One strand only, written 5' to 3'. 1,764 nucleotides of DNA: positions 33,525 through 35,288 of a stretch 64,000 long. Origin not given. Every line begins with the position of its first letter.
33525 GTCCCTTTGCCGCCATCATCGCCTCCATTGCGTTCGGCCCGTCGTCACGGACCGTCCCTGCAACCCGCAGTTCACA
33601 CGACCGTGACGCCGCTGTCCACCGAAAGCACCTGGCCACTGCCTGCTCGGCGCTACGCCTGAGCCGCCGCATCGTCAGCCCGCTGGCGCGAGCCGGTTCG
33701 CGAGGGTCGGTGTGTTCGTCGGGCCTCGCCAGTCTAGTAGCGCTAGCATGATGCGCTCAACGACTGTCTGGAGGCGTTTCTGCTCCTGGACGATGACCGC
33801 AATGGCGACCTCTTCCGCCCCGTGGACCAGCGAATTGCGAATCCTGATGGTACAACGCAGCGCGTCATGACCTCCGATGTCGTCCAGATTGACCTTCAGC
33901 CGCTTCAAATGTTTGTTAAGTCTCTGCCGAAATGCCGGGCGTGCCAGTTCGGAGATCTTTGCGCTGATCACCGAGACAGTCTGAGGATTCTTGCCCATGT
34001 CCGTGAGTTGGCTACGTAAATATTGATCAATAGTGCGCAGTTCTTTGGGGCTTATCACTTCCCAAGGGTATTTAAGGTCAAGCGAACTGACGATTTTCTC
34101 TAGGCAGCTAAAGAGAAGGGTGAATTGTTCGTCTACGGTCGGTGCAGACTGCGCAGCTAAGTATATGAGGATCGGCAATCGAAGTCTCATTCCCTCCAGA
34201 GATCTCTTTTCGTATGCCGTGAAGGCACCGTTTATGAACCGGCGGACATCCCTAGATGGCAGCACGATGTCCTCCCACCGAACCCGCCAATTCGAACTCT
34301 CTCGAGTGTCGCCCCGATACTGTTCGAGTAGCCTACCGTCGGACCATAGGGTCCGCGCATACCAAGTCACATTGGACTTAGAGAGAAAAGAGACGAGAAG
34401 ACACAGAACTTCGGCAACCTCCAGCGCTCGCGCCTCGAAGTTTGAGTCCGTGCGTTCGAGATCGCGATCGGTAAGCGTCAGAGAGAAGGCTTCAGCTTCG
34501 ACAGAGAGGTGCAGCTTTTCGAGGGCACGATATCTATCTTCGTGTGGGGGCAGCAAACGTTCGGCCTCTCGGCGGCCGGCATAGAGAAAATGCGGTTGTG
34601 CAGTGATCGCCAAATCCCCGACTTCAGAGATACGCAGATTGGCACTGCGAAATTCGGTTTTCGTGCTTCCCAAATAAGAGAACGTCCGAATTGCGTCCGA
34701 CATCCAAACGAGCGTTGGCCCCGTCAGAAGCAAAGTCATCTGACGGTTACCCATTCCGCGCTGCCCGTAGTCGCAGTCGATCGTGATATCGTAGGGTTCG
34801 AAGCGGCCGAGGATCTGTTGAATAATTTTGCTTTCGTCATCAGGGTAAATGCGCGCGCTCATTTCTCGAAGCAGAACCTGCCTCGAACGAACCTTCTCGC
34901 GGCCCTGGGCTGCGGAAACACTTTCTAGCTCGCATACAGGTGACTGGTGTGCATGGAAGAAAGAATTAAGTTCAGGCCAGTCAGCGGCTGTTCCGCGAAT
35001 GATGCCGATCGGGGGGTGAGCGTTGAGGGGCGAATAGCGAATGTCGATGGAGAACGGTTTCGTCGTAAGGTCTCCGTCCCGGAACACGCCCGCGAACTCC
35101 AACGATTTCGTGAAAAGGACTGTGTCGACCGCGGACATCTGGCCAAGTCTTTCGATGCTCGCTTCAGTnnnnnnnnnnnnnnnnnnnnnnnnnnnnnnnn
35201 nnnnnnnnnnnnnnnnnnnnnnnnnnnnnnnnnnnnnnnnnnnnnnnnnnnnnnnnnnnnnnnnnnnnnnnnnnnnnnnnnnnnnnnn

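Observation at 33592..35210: Single-gene low-GC cassette bounded by perfect 46-bp direct repeats that duplicate the 3-prime end of an SDR gene, with no recombinase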

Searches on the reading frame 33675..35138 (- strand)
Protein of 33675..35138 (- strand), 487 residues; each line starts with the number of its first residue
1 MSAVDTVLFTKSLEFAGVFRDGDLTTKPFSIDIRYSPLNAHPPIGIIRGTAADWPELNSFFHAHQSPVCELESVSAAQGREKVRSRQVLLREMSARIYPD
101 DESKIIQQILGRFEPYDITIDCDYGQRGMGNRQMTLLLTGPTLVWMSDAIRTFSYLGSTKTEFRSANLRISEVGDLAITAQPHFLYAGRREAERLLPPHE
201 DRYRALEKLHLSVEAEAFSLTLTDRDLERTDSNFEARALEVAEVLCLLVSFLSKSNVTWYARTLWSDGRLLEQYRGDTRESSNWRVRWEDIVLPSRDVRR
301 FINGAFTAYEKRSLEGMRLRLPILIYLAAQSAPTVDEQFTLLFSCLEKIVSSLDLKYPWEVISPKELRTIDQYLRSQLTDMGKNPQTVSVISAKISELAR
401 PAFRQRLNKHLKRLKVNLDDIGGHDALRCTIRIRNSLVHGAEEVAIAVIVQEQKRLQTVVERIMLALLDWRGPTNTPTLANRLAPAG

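Call 5: search_protein_families(library=pfam, proteins=[window:33675-35138:-], max_evalue=1)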
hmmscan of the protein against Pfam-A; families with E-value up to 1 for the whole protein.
window:33675-35138:- (487 aa): 0 families

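Call 6: search_protein_families(library=padloc, proteins=[window:33675-35138:-], max_evalue=1)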
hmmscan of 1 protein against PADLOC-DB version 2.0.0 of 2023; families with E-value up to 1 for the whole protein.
window:33675-35138:- (487 aa): 1 family
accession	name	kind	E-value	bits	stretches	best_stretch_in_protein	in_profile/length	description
PDLC03820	RTasHEPN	-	0.0013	16.9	1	363-442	13-92/148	DRT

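Call 7: search_protein_families(library=ncbifam, proteins=[window:33675-35138:-], max_evalue=1)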
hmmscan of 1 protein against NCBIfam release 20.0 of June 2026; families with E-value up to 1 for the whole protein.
window:33675-35138:- (487 aa): 0 families

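Call 8: find_homologous_proteins(query=window:33675-35138:-)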
Query window:33675-35138:- (487 aa): 7 proteins with E <= 0.001 among 8000 candidates.
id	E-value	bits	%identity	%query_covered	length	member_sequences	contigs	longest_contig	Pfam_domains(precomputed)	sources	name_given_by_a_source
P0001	0.0e+0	1092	100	100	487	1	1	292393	-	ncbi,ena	-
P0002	1.1e-224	765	71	100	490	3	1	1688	-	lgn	-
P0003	9.8e-205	699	67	99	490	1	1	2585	-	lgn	-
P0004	5.6e-203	693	66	100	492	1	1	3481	-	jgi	jgi:hypothetical protein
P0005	1.8e-194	665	64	100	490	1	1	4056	-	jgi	jgi:hypothetical protein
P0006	1.3e-184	633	61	99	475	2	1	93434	-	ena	-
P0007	4.5e-84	301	65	46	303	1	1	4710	-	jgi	jgi:hypothetical protein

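Call 9: find_encoding_contigs(protein=P0006, flank=10000)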
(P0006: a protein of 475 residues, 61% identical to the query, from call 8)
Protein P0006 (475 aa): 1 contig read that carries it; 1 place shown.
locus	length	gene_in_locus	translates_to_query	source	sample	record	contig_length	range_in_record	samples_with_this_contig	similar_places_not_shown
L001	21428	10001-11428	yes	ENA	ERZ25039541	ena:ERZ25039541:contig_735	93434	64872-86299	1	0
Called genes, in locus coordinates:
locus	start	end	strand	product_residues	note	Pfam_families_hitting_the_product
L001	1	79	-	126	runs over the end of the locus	PF13458:Peripla_BP_6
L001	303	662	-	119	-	PF01094:ANF_receptor, PF13433:Peripla_BP_5 (weak), PF13458:Peripla_BP_6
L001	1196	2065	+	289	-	PF18197:TTHB210-like (faint)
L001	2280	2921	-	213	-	PF00108:Thiolase_N, PF02803:Thiolase_C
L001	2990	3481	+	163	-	-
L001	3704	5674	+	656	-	-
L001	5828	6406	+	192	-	-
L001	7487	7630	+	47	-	-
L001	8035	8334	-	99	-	-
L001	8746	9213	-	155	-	-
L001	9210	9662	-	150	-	-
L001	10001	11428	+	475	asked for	-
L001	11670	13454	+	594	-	PF00239:Resolvase, PF07508:Recombinase, PF13408:Zn_ribbon_recom (faint)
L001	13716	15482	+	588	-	PF00211:Guanylate_cyc, PF13424:TPR_12 (faint), PF00515:TPR_1 (faint), PF07719:TPR_2 (faint), PF14559:TPR_19 (weak), PF13432:TPR_16 (weak), PF24575:TPR_Slam (weak), PF14559:TPR_19, +5 more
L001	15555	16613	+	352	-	PF03480:DctP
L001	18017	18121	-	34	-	-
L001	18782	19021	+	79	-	-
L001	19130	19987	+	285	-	PF00239:Resolvase, PF07508:Recombinase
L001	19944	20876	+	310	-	PF13408:Zn_ribbon_recom (weak)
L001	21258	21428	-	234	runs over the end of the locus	PF00515:TPR_1 (faint), PF07719:TPR_2 (faint), PF13181:TPR_8 (faint), PF13371:TPR_9 (faint), PF13414:TPR_11 (faint), PF13428:TPR_14 (faint), PF13431:TPR_17 (faint), PF13432:TPR_16 (faint), +2 more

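Call 10: find_encoding_contigs(protein=P0001, flank=10000)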
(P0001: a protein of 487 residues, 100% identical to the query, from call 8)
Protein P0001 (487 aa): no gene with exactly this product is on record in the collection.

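Call 11: find_encoding_contigs(protein=P0005, flank=10000)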
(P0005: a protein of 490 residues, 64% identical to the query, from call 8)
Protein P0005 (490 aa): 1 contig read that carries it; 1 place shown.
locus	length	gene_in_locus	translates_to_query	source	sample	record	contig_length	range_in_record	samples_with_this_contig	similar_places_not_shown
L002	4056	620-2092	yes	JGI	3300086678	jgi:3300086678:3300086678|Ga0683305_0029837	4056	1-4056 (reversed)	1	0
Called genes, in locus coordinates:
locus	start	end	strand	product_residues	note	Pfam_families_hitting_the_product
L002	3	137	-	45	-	?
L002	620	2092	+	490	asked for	-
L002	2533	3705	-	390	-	PF01425:Amidase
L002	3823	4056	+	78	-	?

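Call 12: find_encoding_contigs(protein=P0004, flank=10000)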
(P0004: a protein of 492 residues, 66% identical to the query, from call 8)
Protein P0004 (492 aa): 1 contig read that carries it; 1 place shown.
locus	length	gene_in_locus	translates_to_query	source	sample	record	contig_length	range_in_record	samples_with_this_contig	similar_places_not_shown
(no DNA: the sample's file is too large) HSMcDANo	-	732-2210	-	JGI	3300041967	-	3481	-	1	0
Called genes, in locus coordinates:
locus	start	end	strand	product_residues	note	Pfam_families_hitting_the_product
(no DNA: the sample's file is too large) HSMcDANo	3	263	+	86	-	?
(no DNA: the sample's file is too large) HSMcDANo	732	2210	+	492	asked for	-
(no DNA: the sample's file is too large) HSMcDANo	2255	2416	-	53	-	-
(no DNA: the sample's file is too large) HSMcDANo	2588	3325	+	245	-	-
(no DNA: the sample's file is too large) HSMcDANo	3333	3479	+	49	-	?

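Call 13: find_encoding_contigs(protein=P0003, flank=10000)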
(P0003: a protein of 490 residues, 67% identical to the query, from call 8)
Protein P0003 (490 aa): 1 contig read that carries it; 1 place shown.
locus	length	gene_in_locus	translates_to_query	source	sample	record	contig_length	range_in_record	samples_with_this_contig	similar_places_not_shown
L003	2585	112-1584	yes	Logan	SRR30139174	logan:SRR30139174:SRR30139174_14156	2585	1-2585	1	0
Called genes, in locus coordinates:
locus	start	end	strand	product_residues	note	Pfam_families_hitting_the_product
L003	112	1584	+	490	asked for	-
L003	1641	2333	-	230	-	-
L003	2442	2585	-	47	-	?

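Call 14: find_encoding_contigs(protein=P0007, flank=10000)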
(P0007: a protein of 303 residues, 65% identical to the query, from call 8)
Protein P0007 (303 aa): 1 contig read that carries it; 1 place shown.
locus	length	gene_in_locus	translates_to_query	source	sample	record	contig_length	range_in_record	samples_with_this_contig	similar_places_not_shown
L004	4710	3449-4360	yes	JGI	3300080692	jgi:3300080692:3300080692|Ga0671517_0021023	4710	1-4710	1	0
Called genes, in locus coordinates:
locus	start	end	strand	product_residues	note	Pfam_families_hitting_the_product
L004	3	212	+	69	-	?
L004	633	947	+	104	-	-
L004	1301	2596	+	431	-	PF22842:Pel9A-like_beta_helix, PF14592:Chondroitinas_B, PF13229:Beta_helix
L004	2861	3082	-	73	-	-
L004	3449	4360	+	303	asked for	-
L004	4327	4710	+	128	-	?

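Call 15: find_encoding_contigs(protein=P0002, flank=10000)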
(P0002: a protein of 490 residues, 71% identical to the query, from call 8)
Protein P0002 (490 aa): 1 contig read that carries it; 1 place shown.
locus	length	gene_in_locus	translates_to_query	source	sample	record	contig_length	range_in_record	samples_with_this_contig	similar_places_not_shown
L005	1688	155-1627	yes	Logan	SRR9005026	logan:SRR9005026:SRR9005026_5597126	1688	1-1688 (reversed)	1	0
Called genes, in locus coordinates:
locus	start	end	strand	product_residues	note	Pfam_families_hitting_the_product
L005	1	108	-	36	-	?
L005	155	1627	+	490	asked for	-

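Call 65: search_protein_representatives(protein=window:33675-35138:-)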
Query: 487 residues. Proteins with E-value up to 0.001 (for the whole library): 238; up to 1e-10: 130; up to 1e-30: 26. The best 150 are listed.
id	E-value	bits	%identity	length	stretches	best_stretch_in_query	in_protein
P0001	0.0e+00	1092.4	100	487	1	1-487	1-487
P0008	3.3e-117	408.7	42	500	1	4-482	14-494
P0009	8.6e-104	364.5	41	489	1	4-481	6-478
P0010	6.3e-96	338.6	45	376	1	124-482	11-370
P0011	6.9e-96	338.5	40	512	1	4-483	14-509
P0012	1.4e-88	314.4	38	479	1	7-482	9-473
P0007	1.4e-84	301.2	65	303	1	2-229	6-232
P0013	4.4e-83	296.3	37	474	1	6-483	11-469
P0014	5.6e-76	272.8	36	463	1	30-483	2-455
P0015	3.4e-66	240.6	36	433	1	38-481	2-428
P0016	7.7e-64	232.8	31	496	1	4-482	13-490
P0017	8.6e-61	222.8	29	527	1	3-483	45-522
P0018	5.5e-59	216.8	31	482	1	5-483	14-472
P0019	5.3e-53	197.1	42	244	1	4-228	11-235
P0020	3.8e-50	187.7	62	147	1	5-150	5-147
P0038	1.2e-28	116.8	27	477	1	9-476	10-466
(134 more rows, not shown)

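Call 68: search_protein_families(library=pfam, alignment_id=A3, max_evalue=0.01)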
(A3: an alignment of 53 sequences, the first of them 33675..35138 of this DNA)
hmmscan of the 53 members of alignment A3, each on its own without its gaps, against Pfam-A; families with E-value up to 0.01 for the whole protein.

A. member 1, window:33675-35138:- (487 aa): 0 families

B. families by the number of members that match (of 53 scanned): 3 families
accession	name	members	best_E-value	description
PF18739.6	HEPN_Apea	17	1.3e-05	Apea-like HEPN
PF08324.17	PUL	1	0.00059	PUL domain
PF03096.20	Ndr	1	0.0008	Ndr family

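Call 69: search_protein_families(library=padloc, alignment_id=A3, max_evalue=0.01)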
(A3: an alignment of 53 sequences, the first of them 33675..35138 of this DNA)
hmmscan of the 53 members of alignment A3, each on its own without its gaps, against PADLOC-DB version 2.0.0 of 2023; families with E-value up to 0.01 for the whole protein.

A. member 1, window:33675-35138:- (487 aa): 1 family
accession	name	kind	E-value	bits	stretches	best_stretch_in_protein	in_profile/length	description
PDLC03820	RTasHEPN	-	0.0013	16.9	1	363-442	13-92/148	DRT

B. families by the number of members that match (of 53 scanned): 10 families
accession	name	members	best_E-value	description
PDLC01680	Cas13-ApeA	11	8.3e-07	Cas13-ApeA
PDLC01679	Cas13-ApeA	8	1.6e-05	Cas13-ApeA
PDLC03836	DzbB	2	5.9e-05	-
PDLC01031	Csx1/Csm6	2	0.00049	CARF+HEPN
PDLC03820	RTasHEPN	2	0.0013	DRT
PDLC05046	PDC-S58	1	6.7e-05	-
PDLC05045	PDC-S58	1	0.00018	-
PDLC01974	CARF_m10--CARF_HEPN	1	0.0047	-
PDLC01892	CARF4--CARF_PDDEXK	1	0.0065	-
PDLC01929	CARF7--CARF_CYTH_HD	1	0.0069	-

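Call 73: predict_structure(alignment_id=A3)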
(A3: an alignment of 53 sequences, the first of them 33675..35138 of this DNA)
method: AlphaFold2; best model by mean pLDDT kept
length: 487 residues; sequences in the alignment: 53
mean_pLDDT: 91.0   pTM: 0.89
mean pLDDT of the five models: 91.0, 90.9, 90.1, 89.1, 88.9
residues with pLDDT >= 90: 386; 70-90: 65; 50-70: 29; < 50: 7
segments of 3 or more residues with pLDDT < 50: 1-3, 204-206
pLDDT, mean of each block of 10 residues (from residue 1): 66 96 96 93 95 95 93 87 96 93 94 97 82 94 91 88 94 96 86 66 52 85 94 97 98 95 94 85 75 96 97 95 97 96 98 93 93 96 96 92 95 96 93 93 92 97 98 94 70
secondary structure, 60 per line:
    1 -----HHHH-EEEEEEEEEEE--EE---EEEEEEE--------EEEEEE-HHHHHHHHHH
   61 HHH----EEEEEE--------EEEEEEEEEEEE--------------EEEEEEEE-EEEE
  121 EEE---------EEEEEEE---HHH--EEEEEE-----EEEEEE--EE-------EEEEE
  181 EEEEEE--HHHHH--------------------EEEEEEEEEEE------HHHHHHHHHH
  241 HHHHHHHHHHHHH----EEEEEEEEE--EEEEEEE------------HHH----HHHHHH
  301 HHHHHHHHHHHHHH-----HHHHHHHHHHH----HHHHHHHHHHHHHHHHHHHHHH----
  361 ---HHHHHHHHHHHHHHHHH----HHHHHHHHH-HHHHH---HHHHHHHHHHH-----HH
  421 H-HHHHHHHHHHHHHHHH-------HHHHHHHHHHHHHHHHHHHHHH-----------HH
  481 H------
elements in order: H6-9 E11-21 E29-35 E44-49 H51-63 E68-73 E82-93 E108-115 E117-123 E133-139 E148-153 E159-164 E176-186 H189-193 E214-224 H231-253 E258-266 E269-275 H295-314 H320-330 H335-356 H364-380 H385-393 H395-399 H403-413 H423-438 H446-467

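Call 76: fold_search(model_id=the predicted structure, library=pdb)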
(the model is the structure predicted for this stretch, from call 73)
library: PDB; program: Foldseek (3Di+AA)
matches with E <= 10: 284; with E <= 0.001: 0
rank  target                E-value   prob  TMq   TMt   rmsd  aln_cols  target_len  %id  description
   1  7mqa_LR               6.1e-02  0.06  0.08  0.06  25.1       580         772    9  Cryo-EM structure of the human SSU processome, state post-A1 (released 2021-09-22)
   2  6rre_B                1.5e-01  0.06  0.11  0.12  23.4       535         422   10  SidD, deAMPylase from Legionella pneumophila (released 2020-10-07)
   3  6hjx_C                1.8e-01  0.04  0.08  0.11  23.9       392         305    8  X-ray structure of a pentameric ligand gated ion channel from Erwinia chrysanthemi (ELIC) 7'C pore mutant (L238C) in c (released 2019-10-09)
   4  6ssp_D                1.9e-01  0.05  0.08  0.11  23.6       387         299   11  Structure of the pentameric ligand-gated ion channel ELIC in complex with a NAM nanobody (released 2020-02-12)
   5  3ba3_A                2.3e-01  0.87  0.16  0.43   6.7       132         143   12  Crystal structure of Pyridoxamine 5'-phosphate oxidase-like protein (NP_783940.1) from Lactobacillus plantarum at 1.55 (released 2007-11-20)
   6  3loy_A                3.3e-01  0.03  0.08  0.07  23.0       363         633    6  Crystal structure of a Copper-containing benzylamine oxidase from Hansenula Polymorpha (released 2010-03-16)
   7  4p1x_G                3.8e-01  0.02  0.05  0.07  22.8       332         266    7  Crystal structure of staphylococcal LUK prepore (released 2014-10-01)
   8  8c21_A                4.0e-01  0.04  0.10  0.12  25.2       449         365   10  Tetrameric 5-HT3A receptor in Salipro (holo, asymmetric) (released 2024-07-10)
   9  8trv_B                4.7e-01  0.03  0.05  0.08  18.8       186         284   11  Structure of the EphA2 LBDCRD bound to FabS1C_C1 (released 2024-07-17)
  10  3uq7_A                4.9e-01  0.04  0.09  0.12  23.7       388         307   10  X-ray structure of a pentameric ligand gated ion channel from Erwinia chrysanthemi (ELIC) mutant L240S F247L (L9S F16L (released 2012-04-04)
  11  6np0_A                4.9e-01  0.03  0.08  0.10  28.3       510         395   10  Cryo-EM structure of 5HT3A receptor in presence of granisetron (released 2019-07-24)
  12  6hjx_E                4.9e-01  0.02  0.07  0.10  25.5       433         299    9  X-ray structure of a pentameric ligand gated ion channel from Erwinia chrysanthemi (ELIC) 7'C pore mutant (L238C) in c (released 2019-10-09)
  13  6slc_AAA              5.4e-01  0.18  0.10  0.28  10.7       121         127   13  Mutations in SsgB correlate to longitudinal cell division during sporulation of Streptomyces coelicolor (released 2020-08-26)
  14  6w1m_A                6.0e-01  0.02  0.09  0.10  28.1       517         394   10  Cryo-EM structure of 5HT3A receptor in presence of Ondansetron (released 2021-01-13)
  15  5fsh_A                6.3e-01  0.44  0.17  0.18   9.6       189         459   16  Crystal structure of Thermus thermophilus Csm6 (released 2016-01-27)
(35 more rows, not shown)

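Call 78: search_dna_similar(query=window:33675-35138:-, collection=plasmids, mode=protein, max_evalue=0.001, max_rows=15)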
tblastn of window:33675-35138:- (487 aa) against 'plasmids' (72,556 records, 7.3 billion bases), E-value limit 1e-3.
No match.

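Call 79: find_homologous_proteins(query=A3, max_evalue=1e-10)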
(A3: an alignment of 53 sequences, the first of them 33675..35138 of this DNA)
Query A3 (53 sequences) (487 aa, profile of the alignment): 7 proteins with E <= 1e-10 among 8000 candidates.
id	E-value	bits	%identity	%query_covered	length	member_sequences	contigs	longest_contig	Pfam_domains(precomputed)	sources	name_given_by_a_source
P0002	3.5e-162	558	71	100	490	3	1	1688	-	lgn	-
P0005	1.3e-160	553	64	100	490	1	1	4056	-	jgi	jgi:hypothetical protein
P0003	3.7e-158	545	67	99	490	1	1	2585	-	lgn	-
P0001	6.0e-158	544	100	100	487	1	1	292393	-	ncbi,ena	-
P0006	1.6e-152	526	61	99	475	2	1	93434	-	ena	-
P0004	5.2e-151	521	66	100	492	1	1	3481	-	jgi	jgi:hypothetical protein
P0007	4.3e-55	205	65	46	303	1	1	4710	-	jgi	jgi:hypothetical protein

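Call 82: find_homologous_proteins(query=P0038, max_evalue=0.00001)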
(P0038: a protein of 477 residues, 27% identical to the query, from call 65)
Query P0038 (477 aa): 7 proteins with E <= 0.00001 among 7763 candidates.
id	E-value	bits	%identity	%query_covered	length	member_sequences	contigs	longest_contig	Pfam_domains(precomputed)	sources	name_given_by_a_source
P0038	0.0e+0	1080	100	100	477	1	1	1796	-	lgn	-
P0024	2.9e-102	361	41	98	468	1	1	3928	-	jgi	jgi:hypothetical protein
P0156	5.6e-46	176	27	99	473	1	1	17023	-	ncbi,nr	ncbi:MAG: hypothetical protein NT002_00570 [candidate division Zixibacteria bacterium]|nr:hypothetic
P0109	2.7e-38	150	23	95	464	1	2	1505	-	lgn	-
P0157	5.6e-29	120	30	71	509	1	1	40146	-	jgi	jgi:hypothetical protein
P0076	1.2e-25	109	24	91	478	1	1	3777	-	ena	-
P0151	4.8e-18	84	25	71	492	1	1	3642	-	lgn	-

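Call 83: find_encoding_contigs(protein=P0157, flank=8000)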
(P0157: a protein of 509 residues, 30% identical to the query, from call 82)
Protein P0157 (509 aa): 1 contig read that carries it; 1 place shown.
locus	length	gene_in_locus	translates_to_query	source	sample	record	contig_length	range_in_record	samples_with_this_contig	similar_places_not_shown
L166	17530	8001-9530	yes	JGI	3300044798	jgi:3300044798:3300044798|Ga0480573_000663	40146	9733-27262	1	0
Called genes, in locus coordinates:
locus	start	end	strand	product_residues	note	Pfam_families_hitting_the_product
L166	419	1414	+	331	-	PF02511:Thy1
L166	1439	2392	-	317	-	-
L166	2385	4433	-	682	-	PF24389:ORC-CDC6-like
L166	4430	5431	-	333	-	PF24390:PRTase-CE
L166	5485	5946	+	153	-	-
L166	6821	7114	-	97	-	-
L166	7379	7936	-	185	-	PF00899:ThiF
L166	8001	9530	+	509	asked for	-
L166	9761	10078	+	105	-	-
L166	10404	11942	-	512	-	PF07364:DUF1485, PF07171:MlrC_C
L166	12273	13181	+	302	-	PF04055:Radical_SAM (faint)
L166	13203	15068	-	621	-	-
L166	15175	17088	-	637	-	-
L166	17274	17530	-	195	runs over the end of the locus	PF04140:ICMT, PF04191:PEMT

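Call 84: find_encoding_contigs(protein=P0156, flank=8000)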
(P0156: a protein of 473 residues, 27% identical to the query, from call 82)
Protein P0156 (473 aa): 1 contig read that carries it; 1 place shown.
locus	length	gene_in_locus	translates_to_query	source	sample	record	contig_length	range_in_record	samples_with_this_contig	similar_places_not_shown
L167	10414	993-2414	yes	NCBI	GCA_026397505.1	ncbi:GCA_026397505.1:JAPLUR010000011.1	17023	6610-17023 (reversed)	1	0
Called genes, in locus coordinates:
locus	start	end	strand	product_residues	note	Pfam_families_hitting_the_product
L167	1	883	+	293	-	PF05221:AdoHcyase, PF02826:2-Hacid_dh_C, PF00670:AdoHcyase_NAD, PF07991:KARI_N (weak)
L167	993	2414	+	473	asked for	-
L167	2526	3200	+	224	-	PF13489:Methyltransf_23, PF13847:Methyltransf_31, PF08241:Methyltransf_11, PF08242:Methyltransf_12, PF13649:Methyltransf_25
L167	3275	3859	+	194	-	PF00583:Acetyltransf_1, PF13673:Acetyltransf_10 (faint)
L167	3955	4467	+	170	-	PF19638:DUF6141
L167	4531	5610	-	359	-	PF03739:LptF_LptG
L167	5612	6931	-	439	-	PF03739:LptF_LptG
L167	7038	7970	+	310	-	PF01336:tRNA_anti-codon, PF01966:HD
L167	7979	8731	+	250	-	PF00005:ABC_tran, PF13304:AAA_21 (weak)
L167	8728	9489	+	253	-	PF03649:UPF0014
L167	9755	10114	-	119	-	-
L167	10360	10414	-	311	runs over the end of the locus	PF01048:PNP_UDP_1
